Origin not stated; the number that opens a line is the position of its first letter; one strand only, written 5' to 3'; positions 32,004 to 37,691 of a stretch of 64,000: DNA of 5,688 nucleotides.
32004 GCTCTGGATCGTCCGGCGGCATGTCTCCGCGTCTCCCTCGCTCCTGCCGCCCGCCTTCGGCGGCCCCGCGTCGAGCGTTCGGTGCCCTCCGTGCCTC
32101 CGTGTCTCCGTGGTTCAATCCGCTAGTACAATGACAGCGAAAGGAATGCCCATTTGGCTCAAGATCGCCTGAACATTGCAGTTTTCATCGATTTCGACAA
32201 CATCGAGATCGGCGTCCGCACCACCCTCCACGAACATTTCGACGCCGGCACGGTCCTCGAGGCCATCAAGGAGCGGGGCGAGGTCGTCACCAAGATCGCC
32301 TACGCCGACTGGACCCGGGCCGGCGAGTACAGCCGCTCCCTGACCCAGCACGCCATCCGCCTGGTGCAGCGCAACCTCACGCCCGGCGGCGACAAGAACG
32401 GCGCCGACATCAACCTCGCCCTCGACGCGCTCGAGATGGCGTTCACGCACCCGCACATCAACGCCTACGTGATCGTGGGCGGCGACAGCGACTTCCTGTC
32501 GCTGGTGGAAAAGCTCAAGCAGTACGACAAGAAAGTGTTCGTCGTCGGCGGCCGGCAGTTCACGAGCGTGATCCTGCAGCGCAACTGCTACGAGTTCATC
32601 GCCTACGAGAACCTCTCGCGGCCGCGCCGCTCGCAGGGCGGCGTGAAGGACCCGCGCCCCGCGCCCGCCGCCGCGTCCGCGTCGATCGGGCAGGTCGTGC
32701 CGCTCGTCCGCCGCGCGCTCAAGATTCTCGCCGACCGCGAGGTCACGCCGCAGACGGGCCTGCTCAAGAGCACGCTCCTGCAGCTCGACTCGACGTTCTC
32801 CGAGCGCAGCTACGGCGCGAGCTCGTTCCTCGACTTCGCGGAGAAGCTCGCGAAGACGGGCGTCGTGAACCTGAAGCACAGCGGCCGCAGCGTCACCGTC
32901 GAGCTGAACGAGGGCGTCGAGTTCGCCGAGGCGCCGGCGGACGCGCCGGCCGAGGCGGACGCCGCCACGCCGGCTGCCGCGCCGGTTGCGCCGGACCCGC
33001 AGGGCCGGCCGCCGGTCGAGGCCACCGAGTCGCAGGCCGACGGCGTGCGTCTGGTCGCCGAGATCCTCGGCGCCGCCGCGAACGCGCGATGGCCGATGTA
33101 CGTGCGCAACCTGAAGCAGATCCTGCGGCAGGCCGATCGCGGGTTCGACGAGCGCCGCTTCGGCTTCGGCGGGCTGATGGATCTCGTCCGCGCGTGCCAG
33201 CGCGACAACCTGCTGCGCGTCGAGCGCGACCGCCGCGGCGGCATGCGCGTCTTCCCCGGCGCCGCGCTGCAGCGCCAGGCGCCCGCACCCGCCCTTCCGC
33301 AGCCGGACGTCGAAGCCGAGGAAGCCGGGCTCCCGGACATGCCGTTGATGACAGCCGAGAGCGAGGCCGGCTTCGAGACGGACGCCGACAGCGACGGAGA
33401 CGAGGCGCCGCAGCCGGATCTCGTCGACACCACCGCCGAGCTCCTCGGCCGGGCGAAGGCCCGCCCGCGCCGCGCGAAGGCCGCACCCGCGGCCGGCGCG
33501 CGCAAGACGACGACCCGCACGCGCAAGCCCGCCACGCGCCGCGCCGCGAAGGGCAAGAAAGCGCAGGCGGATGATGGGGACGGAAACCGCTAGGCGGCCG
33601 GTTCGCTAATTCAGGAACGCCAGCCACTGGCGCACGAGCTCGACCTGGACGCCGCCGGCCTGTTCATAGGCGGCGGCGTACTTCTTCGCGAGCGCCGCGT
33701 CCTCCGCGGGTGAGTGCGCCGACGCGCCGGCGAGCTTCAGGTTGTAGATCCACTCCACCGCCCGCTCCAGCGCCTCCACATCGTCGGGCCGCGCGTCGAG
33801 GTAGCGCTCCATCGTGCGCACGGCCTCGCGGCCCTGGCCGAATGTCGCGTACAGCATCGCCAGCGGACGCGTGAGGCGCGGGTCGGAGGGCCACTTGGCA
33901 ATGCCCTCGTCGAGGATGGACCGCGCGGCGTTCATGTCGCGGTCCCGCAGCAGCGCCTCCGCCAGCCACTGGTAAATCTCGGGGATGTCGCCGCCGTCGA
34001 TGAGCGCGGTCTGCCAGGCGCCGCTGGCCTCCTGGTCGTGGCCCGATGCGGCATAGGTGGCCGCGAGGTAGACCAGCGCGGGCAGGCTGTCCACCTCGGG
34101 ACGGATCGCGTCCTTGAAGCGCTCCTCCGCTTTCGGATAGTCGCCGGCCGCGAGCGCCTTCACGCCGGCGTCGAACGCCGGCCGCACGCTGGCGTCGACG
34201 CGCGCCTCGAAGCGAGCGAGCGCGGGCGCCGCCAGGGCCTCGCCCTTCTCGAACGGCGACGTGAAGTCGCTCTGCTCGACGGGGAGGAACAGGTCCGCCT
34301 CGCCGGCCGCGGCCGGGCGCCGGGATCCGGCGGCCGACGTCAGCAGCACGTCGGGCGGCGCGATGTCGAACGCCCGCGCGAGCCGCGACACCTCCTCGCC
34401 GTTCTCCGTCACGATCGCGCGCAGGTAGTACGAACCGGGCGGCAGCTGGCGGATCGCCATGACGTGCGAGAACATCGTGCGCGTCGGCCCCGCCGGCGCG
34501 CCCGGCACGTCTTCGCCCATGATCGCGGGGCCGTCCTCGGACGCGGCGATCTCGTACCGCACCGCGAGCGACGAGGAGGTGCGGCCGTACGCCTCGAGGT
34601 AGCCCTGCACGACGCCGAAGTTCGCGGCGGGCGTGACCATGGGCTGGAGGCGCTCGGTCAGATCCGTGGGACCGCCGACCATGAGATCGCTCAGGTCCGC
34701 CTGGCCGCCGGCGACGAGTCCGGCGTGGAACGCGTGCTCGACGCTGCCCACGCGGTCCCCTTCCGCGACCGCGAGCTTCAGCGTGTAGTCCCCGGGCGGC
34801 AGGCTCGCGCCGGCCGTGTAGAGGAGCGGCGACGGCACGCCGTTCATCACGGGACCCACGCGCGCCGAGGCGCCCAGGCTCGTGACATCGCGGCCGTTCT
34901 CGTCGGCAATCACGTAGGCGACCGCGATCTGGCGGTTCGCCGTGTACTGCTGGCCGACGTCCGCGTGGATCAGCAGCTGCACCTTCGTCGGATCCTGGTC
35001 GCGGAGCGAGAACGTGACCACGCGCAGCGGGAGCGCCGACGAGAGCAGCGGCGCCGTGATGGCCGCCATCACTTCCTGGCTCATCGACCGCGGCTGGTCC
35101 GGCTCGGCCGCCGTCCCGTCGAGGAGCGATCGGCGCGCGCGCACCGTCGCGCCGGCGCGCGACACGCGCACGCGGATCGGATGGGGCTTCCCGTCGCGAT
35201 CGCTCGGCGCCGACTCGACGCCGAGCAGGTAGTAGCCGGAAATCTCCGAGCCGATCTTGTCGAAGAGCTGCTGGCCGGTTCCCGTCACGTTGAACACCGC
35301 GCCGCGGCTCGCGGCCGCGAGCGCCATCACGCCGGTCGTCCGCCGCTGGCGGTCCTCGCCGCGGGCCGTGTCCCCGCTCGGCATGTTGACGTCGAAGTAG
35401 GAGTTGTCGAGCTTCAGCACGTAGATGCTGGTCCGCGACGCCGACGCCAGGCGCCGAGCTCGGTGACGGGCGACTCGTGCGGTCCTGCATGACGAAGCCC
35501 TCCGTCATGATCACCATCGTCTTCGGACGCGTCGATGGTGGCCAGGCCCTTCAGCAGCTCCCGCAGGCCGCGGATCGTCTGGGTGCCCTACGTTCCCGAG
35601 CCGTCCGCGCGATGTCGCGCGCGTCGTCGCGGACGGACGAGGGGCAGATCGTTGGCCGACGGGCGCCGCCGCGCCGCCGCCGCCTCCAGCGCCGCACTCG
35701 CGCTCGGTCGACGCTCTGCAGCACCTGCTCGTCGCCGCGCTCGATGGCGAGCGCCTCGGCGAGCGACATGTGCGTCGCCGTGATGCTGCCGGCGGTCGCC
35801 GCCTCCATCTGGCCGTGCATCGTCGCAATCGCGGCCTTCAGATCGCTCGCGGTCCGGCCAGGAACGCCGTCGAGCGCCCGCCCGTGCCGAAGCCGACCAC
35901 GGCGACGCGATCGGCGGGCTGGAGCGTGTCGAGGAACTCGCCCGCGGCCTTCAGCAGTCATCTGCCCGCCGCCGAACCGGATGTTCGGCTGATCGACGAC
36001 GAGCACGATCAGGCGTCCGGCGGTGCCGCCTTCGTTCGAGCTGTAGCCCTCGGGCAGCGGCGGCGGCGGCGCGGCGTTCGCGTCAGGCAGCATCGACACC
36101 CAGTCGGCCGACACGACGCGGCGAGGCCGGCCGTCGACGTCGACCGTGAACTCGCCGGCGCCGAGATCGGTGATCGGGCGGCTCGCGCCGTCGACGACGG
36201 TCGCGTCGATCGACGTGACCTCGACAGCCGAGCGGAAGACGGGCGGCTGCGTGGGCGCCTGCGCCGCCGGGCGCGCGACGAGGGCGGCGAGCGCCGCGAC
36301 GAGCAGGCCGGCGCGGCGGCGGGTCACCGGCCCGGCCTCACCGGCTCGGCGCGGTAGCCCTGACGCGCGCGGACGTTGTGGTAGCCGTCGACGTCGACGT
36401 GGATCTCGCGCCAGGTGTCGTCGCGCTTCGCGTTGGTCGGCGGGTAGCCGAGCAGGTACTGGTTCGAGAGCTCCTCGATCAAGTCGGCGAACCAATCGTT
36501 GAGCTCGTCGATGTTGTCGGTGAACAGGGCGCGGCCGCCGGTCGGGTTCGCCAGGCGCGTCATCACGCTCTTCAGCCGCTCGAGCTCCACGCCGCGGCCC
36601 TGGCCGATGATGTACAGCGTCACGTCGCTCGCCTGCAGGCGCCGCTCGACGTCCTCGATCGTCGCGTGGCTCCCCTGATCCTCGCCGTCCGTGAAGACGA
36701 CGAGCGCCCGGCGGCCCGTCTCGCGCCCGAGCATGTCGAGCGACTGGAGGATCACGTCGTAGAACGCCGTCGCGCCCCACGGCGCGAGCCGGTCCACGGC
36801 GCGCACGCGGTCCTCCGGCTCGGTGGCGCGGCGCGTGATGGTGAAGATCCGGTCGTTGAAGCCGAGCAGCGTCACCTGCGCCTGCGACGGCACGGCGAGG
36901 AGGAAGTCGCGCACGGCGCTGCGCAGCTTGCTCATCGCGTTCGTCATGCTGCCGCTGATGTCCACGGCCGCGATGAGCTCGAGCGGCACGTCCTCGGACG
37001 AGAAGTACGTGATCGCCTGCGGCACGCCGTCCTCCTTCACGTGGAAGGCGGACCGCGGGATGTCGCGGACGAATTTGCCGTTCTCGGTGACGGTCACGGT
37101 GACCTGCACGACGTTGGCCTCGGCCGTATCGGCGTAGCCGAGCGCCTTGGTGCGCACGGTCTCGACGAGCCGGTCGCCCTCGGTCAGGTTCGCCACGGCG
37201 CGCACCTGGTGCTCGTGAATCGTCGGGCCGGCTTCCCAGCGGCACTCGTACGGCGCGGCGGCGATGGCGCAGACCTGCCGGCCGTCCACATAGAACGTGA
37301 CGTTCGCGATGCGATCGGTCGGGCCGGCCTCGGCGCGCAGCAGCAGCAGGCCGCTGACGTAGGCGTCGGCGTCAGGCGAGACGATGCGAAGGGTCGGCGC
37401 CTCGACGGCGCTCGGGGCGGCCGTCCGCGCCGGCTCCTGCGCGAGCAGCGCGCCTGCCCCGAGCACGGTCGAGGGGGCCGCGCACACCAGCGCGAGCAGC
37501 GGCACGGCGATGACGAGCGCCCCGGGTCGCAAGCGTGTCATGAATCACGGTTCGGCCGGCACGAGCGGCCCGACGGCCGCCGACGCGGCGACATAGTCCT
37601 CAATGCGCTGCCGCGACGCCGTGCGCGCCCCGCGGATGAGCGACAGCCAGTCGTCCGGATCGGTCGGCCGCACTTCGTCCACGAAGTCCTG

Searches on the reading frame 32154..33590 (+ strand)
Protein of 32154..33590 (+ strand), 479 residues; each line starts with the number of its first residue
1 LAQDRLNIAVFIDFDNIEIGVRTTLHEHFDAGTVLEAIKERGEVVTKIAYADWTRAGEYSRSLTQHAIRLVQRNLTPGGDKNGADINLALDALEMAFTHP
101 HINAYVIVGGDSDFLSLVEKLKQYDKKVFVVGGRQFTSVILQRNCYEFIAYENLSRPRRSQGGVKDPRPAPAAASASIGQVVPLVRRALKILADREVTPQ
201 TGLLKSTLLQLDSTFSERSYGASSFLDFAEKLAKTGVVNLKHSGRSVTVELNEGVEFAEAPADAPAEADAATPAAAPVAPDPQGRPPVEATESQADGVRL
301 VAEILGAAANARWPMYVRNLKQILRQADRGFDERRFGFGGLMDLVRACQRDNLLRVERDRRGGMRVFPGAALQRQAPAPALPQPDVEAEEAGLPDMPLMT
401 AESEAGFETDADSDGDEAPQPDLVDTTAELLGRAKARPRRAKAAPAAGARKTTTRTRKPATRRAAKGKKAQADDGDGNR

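Call 31: search_protein_families(library=pfam, proteins=[window:32154-33590:+])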
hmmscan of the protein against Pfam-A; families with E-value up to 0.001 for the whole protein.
window:32154-33590:+ (479 aa): 3 families
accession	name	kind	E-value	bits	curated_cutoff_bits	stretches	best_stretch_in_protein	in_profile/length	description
PF01936.24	NYN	-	1e-30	107.6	24.2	1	7-151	1-144/145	NYN domain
PF12872.13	OST-HTH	-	1.3e-06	28.6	23.8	0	319-364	25-69/71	OST-HTH/LOTUS domain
PF18479.7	PIN_11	-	0.00069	20.2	26.6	0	9-130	5-117/118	PIN like domain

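Call 68: find_homologous_proteins(query=window:32154-33590:+, max_evalue=1e-40)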
Query window:32154-33590:+ (479 aa): 7998 proteins with E <= 1e-40 among 8000 candidates; the best 120 are listed.
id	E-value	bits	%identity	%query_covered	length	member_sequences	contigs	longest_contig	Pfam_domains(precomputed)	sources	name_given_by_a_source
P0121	0.0e+0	1051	100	100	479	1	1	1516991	PF12872.14,PF01936.25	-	-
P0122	7.6e-236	801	80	100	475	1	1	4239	PF12872.14,PF01936.25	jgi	jgi:uncharacterized LabA/DUF88 family protein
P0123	1.6e-222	757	79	90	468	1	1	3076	PF12872.14,PF01936.25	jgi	jgi:uncharacterized LabA/DUF88 family protein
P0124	1.1e-221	755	73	100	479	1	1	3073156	PF12872.14,PF01936.25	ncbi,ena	-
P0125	8.6e-219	745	74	100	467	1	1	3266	PF12872.14,PF01936.25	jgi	jgi:uncharacterized protein (TIGR00288 family)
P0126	5.4e-202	690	68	99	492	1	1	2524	PF12872.14,PF01936.25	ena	-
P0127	3.8e-200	684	65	99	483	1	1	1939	PF12872.14,PF01936.25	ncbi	-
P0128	9.7e-199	679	68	99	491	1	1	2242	PF12872.14,PF01936.25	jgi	-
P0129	3.9e-198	677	68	99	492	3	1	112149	PF12872.14,PF01936.25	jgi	-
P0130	9.2e-197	673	66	99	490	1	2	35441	PF12872.14,PF01936.25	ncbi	-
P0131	2.1e-196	671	68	97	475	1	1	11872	PF12872.14,PF01936.25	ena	-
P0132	8.1e-196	669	68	92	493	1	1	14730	PF12872.14,PF01936.25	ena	-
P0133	2.0e-195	668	66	99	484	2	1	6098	PF12872.14,PF01936.25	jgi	jgi:uncharacterized LabA/DUF88 family protein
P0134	8.9e-195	666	66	99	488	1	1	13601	PF12872.14,PF01936.25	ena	-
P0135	1.0e-194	666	67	99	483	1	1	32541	PF12872.14,PF01936.25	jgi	-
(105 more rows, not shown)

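Call 69: find_encoding_contigs(protein=P0124, flank=4000, max_places=1)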
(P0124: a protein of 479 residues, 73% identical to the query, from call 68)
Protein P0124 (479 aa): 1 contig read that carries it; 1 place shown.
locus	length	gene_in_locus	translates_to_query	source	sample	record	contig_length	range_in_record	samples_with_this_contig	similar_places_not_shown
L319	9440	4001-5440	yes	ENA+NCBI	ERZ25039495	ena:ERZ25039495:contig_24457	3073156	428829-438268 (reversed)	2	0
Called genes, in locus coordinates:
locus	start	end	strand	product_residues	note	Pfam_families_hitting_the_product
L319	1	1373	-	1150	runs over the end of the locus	PF13620:CarboxypepD_reg (weak), PF25183:OMP_b-brl_4, PF00593:TonB_dep_Rec_b-barrel, PF25183:OMP_b-brl_4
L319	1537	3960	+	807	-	PF00521:DNA_topoisoIV, PF03989:DNA_gyraseA_C (faint)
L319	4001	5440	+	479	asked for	PF01936:NYN, PF12872:OST-HTH (faint)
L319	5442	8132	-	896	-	PF13428:TPR_14 (faint), PF13371:TPR_9 (faint), PF14559:TPR_19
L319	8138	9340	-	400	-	PF17957:Big_7, PF05762:VWA_CoxE (weak), PF00092:VWA, PF13519:VWA_2 (weak)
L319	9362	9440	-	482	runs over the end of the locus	-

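Call 70: find_encoding_contigs(protein=P0122, flank=4000, max_places=1)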
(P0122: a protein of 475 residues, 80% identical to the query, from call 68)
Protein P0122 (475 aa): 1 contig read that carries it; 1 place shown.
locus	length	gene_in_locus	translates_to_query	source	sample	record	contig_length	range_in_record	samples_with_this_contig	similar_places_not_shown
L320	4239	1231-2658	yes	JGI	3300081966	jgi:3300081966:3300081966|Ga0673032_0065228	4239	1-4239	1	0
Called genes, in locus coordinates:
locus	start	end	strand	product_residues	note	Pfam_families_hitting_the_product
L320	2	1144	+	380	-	?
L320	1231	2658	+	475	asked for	PF01936:NYN, PF12872:OST-HTH (faint)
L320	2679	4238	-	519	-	?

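Call 71: find_encoding_contigs(protein=P0125, flank=4000, max_places=1)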
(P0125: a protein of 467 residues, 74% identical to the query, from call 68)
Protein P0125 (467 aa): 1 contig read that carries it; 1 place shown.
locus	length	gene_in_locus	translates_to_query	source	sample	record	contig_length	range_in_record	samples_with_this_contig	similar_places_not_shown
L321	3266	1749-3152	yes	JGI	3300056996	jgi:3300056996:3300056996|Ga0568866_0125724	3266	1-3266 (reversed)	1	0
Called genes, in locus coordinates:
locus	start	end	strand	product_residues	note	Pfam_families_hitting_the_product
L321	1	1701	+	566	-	?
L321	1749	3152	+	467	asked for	PF01936:NYN, PF12872:OST-HTH (weak)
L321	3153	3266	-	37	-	?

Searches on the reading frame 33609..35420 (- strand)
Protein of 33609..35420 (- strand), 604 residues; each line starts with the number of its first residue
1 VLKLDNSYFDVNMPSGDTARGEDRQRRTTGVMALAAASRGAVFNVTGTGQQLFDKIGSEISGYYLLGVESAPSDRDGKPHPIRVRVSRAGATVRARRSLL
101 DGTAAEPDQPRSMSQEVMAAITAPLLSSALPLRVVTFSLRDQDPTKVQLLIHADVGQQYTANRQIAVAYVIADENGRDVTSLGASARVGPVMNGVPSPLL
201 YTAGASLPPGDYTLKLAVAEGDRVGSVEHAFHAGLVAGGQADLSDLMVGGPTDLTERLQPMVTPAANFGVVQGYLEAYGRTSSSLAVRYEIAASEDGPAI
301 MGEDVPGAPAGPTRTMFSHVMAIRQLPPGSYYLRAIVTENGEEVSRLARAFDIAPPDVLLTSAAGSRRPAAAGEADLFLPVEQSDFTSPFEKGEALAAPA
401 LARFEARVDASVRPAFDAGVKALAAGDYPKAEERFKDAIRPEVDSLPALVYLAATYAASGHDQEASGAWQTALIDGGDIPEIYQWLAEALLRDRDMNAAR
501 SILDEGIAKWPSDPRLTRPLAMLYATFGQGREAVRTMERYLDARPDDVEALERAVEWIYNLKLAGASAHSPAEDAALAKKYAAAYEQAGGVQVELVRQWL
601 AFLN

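Call 93: search_protein_families(library=pfam, proteins=[window:33609-35420:-], max_evalue=0.00001)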
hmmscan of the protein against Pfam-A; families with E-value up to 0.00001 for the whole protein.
window:33609-35420:- (604 aa): 2 families
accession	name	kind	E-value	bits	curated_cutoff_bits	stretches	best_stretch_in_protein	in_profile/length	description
PF13428.12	TPR_14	-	1.6e-08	34.8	23.5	0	480-520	1-41/44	Tetratricopeptide repeat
PF14559.12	TPR_19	-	3.2e-08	34.2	25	0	490-551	1-61/68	Tetratricopeptide repeat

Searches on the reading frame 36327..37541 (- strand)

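Call 93: search_protein_families(library=pfam, proteins=[window:36327-37541:-], max_evalue=0.00001)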
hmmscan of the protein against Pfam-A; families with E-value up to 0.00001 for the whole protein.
window:36327-37541:- (405 aa): 4 families
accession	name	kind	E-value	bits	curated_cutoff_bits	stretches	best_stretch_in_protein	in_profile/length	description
PF17957.7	Big_7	-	1.2e-09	39.2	24.1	1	49-105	1-59/70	Bacterial Ig domain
PF00092.34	VWA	-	3.3e-09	37.6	23.8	1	189-347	2-168/174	von Willebrand factor type A domain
PF13519.12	VWA_2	-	1.1e-08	36.1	27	1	190-287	2-107/107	von Willebrand factor type A domain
PF05762.20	VWA_CoxE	-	5.2e-07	29.8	26.4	1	183-304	53-177/222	VWA domain containing CoxE-like protein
